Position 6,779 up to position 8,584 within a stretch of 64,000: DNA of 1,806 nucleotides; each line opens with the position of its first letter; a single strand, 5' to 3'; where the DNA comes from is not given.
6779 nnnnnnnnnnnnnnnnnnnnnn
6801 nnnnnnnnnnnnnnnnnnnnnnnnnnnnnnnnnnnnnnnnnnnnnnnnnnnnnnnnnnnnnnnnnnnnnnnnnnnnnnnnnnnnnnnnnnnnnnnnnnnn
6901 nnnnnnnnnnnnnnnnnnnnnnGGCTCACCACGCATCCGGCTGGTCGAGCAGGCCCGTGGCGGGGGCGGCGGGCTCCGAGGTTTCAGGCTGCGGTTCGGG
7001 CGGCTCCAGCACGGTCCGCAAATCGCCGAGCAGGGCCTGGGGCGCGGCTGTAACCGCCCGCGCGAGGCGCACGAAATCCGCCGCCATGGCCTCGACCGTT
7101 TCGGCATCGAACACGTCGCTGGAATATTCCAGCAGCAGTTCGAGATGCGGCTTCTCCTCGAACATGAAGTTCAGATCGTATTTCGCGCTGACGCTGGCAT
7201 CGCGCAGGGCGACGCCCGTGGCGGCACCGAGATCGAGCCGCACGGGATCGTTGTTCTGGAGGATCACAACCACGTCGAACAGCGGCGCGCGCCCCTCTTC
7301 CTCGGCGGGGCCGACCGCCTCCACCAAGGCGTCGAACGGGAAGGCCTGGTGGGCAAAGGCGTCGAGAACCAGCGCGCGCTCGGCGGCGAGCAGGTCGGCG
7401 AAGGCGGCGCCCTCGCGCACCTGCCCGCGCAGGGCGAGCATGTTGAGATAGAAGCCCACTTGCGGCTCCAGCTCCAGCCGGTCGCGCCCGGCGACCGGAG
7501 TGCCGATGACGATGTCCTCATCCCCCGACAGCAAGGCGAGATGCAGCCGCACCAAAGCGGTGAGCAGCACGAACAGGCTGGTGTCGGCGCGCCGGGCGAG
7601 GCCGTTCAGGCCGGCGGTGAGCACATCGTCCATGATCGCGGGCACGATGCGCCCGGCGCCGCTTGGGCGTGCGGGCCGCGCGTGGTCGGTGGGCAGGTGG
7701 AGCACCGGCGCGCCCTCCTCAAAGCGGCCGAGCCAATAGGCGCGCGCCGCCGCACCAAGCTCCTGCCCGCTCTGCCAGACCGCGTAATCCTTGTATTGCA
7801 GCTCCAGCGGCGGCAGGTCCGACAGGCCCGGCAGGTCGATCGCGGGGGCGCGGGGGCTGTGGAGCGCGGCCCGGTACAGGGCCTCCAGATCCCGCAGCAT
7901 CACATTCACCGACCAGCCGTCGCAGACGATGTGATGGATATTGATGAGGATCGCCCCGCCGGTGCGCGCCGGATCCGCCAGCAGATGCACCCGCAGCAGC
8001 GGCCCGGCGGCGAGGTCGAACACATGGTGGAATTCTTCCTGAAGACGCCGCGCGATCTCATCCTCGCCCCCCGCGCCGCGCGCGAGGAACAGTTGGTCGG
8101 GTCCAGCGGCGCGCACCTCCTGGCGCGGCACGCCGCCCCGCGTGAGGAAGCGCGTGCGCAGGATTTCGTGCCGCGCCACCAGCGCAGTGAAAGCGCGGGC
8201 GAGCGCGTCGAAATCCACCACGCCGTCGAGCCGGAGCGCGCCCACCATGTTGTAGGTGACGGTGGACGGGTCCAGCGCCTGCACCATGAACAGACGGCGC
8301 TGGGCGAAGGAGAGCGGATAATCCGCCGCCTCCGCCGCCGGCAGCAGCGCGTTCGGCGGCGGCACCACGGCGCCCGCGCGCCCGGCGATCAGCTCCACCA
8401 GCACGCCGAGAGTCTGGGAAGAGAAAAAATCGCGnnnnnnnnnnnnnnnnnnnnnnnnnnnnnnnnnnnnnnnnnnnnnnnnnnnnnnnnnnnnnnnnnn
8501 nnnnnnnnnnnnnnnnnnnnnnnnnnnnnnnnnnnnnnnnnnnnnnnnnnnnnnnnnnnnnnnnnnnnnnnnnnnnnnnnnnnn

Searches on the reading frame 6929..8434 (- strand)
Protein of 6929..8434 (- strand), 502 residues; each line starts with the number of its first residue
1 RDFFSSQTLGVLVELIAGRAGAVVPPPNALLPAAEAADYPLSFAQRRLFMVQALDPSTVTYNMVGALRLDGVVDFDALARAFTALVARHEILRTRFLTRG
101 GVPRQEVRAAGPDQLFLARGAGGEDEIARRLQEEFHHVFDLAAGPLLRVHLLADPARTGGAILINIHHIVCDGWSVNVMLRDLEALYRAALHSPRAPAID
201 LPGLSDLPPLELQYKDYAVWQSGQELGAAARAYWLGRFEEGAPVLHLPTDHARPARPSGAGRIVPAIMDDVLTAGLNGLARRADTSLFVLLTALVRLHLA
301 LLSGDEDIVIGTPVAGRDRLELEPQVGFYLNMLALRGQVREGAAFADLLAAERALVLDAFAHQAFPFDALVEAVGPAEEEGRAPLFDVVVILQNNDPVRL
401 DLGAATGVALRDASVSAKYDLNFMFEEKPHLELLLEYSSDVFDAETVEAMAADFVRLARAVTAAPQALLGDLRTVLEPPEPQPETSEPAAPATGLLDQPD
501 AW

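Call 7: search_protein_families(library=pfam, proteins=[window:6929-8434:-], max_evalue=0.01)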
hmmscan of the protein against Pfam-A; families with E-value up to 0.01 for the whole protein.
window:6929-8434:- (502 aa): 1 family
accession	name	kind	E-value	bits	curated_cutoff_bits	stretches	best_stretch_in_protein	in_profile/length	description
PF00668.25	Condensation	-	5.1e-83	279.7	30.6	1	37-475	3-447/456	Condensation domain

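Call 32: search_protein_families(library=ncbifam, proteins=[window:6929-8434:-], max_evalue=0.00001)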
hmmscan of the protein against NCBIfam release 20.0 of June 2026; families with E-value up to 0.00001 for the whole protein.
window:6929-8434:- (502 aa): 5 families
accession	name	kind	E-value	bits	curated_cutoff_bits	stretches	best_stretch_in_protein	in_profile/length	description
NF004282.0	PRK05691.1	subfamily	6.5e-83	278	4090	1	28-480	665-1115/4334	non-ribosomal peptide synthase/polyketide synthase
NF047350.1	aureusi_NRPS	equivalog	1.6e-67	227.7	2500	1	33-462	989-1398/2373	aureusimine non-ribosomal peptide synthetase AusA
NF038078.1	NRPS_MxcG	equivalog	7.1e-18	63.3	2300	1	37-471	3-426/1442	myxochelin non-ribosomal peptide synthetase MxcG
NF007605.2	PRK10252.1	equivalog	1.9e-08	32.3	2400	1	39-477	4-435/1292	enterobactin non-ribosomal peptide synthetase EntF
TIGR03443.1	alpha_am_amid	equivalog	9e-07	26.6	1030.1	1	241-473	8-212/1390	L-aminoadipate-semialdehyde dehydrogenase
